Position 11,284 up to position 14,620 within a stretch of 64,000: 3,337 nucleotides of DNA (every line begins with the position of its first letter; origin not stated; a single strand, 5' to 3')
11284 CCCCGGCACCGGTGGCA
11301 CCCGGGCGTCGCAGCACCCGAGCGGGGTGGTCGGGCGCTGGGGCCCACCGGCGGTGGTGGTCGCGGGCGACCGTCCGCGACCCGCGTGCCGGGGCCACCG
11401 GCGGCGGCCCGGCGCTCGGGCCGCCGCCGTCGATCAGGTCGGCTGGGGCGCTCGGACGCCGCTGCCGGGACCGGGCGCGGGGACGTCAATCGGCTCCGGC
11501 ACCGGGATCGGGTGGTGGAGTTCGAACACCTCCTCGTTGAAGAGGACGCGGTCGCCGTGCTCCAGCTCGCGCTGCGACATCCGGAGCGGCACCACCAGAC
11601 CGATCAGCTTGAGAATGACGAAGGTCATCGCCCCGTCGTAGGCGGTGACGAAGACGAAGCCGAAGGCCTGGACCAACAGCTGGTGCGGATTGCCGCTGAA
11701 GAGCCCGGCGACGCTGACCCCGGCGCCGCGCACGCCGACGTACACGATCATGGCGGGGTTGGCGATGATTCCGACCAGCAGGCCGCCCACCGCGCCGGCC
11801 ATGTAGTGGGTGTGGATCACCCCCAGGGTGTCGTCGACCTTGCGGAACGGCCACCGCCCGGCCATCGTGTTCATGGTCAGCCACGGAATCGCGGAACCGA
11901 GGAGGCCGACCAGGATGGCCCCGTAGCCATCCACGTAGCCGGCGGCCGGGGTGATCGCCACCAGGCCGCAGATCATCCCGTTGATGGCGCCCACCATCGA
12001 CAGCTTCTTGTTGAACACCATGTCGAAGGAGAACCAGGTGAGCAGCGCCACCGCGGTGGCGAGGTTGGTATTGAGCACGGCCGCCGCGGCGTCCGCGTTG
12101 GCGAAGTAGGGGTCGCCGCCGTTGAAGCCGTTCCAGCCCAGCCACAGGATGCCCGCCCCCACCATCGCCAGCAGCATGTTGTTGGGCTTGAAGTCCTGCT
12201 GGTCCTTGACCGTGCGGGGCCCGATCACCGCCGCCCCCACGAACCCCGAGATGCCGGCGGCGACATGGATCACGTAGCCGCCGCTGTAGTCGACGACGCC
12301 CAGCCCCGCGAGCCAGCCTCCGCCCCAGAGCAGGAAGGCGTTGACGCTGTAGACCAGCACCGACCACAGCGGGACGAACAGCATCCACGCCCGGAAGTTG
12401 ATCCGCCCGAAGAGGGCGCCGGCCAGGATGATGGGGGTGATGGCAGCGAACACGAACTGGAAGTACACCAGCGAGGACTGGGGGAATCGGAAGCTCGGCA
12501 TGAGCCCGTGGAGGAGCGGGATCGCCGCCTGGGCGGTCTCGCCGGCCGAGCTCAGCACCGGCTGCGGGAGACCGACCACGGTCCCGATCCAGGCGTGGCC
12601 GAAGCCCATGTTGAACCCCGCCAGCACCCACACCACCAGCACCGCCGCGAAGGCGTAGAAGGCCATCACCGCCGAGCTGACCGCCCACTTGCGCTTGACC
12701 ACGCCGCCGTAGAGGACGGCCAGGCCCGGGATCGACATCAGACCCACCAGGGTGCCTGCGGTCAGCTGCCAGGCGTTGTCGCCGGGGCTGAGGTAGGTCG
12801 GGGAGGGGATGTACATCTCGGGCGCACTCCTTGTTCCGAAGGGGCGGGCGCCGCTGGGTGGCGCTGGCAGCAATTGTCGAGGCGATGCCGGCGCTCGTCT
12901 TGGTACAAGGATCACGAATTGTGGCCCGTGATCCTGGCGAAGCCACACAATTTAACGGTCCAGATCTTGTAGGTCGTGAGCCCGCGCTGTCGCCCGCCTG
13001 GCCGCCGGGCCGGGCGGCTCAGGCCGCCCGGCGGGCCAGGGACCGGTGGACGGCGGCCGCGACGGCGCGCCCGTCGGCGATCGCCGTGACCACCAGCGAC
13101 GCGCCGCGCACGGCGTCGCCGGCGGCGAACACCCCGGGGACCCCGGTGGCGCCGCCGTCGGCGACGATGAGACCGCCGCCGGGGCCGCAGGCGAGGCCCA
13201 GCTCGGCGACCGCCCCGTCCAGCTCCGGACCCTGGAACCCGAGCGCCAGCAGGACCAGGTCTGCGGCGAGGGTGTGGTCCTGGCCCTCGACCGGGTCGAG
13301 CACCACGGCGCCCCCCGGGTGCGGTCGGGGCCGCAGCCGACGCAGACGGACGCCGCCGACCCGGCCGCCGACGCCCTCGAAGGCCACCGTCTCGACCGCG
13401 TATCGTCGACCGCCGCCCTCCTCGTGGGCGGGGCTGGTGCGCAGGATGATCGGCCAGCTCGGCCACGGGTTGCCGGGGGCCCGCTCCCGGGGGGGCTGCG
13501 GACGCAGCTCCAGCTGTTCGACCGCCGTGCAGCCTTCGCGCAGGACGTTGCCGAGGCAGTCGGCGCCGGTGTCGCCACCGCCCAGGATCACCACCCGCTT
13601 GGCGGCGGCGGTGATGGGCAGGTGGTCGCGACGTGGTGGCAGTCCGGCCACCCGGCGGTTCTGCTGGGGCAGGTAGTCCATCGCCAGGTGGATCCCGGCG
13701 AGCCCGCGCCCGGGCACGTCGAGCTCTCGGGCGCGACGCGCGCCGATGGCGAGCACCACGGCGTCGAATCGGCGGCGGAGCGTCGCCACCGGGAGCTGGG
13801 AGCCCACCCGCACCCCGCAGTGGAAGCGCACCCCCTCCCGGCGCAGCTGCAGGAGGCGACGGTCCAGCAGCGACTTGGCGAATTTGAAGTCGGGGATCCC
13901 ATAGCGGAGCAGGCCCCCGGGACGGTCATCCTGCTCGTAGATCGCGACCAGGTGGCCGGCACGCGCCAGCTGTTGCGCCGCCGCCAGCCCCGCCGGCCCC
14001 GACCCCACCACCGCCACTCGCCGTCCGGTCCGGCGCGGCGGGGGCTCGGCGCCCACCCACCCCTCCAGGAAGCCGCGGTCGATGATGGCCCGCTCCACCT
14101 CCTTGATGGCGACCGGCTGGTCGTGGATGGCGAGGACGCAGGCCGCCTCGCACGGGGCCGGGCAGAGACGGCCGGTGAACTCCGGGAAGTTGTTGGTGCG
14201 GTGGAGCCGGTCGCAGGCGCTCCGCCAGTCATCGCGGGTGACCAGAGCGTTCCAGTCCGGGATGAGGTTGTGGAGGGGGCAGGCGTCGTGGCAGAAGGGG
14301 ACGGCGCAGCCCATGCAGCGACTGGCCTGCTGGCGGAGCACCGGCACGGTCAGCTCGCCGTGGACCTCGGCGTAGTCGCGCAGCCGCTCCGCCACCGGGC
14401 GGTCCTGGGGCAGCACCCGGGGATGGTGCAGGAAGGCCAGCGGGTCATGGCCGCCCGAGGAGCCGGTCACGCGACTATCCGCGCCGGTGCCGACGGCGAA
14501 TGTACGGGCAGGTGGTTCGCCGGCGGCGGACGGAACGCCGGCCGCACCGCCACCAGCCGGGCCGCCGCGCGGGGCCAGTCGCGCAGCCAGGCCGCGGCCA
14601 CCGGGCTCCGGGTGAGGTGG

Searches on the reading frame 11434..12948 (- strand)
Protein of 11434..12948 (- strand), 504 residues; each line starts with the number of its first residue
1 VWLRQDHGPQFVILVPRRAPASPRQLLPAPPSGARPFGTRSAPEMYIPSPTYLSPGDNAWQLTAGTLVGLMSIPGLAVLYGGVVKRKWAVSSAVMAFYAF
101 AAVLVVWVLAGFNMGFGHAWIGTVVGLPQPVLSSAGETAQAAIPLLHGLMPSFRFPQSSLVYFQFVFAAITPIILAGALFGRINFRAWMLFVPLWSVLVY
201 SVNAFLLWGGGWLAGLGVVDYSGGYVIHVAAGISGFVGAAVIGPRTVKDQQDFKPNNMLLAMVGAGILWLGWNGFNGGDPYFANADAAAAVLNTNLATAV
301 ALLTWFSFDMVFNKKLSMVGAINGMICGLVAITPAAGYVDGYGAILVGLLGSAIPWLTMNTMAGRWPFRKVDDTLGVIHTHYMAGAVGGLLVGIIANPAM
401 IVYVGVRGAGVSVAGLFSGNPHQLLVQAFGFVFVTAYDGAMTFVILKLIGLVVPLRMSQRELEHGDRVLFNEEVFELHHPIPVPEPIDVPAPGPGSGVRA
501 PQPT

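Call 46: search_protein_families(library=pfam, proteins=[window:11434-12948:-], max_evalue=0.00001)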
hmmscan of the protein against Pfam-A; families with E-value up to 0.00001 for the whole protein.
window:11434-12948:- (504 aa): 1 family
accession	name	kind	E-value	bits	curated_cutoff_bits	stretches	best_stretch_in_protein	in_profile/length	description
PF00909.26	Ammonium_transp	-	3.1e-84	283.4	23.2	1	59-465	1-388/399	Ammonium Transporter Family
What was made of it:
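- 11434..12948 (-): amt (ammonium transporter), last gene of the conserved gltB-gltD-amt arrangement. Pfam Ammonium_transp, E = 3e-84 (call 46).
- Checked: gltD (13019-14470) and an ammonium transporter (11434-12948) follow on the same strand (call 46).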

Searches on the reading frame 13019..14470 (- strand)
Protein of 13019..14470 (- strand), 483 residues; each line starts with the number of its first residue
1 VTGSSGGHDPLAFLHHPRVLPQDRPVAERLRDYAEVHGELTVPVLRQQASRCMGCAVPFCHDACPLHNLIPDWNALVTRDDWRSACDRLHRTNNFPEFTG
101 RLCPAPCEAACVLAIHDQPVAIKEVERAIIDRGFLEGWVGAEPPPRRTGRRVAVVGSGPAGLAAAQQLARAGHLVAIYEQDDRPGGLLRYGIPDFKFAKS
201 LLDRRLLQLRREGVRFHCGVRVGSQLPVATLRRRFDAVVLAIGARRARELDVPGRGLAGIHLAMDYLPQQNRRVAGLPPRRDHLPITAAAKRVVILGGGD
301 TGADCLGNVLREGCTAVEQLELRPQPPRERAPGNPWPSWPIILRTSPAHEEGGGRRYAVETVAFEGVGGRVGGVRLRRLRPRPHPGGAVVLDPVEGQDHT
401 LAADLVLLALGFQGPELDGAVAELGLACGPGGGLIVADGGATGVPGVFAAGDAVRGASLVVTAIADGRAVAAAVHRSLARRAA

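Call 46: search_protein_families(library=pfam, proteins=[window:13019-14470:-], max_evalue=0.00001)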
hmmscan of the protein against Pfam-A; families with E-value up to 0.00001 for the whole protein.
window:13019-14470:- (483 aa): 6 families
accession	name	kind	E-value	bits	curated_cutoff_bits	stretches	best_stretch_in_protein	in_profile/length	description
PF07992.20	Pyr_redox_2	-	4.3e-27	95.7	26.1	2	151-325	2-176/291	Pyridine nucleotide-disulphide oxidoreductase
PF14691.11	Fer4_20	-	6.8e-24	84.3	25.8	1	31-133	3-108/113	Dihydroprymidine dehydrogenase domain II, 4Fe-4S cluster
PF13450.12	NAD_binding_8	-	1.9e-09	38.1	21.9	1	154-188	1-35/68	NAD(P)-binding Rossmann-like domain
PF01266.30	DAO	-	5.9e-09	36.3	27.9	0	151-185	1-35/353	FAD dependent oxidoreductase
PF01593.30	Amino_oxidase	-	8.3e-08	32.4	19.8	1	160-189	2-31/443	Flavin containing amine oxidoreductase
PF12831.13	FAD_oxidored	-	2e-06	27.8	27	1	152-188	2-38/416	FAD dependent oxidoreductase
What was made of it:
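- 13019..14470 (-): gltD (glutamate synthase small subunit); its start overlaps the gltB stop. Pfam Fer4_20 and Pyr_redox_2 (call 46).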
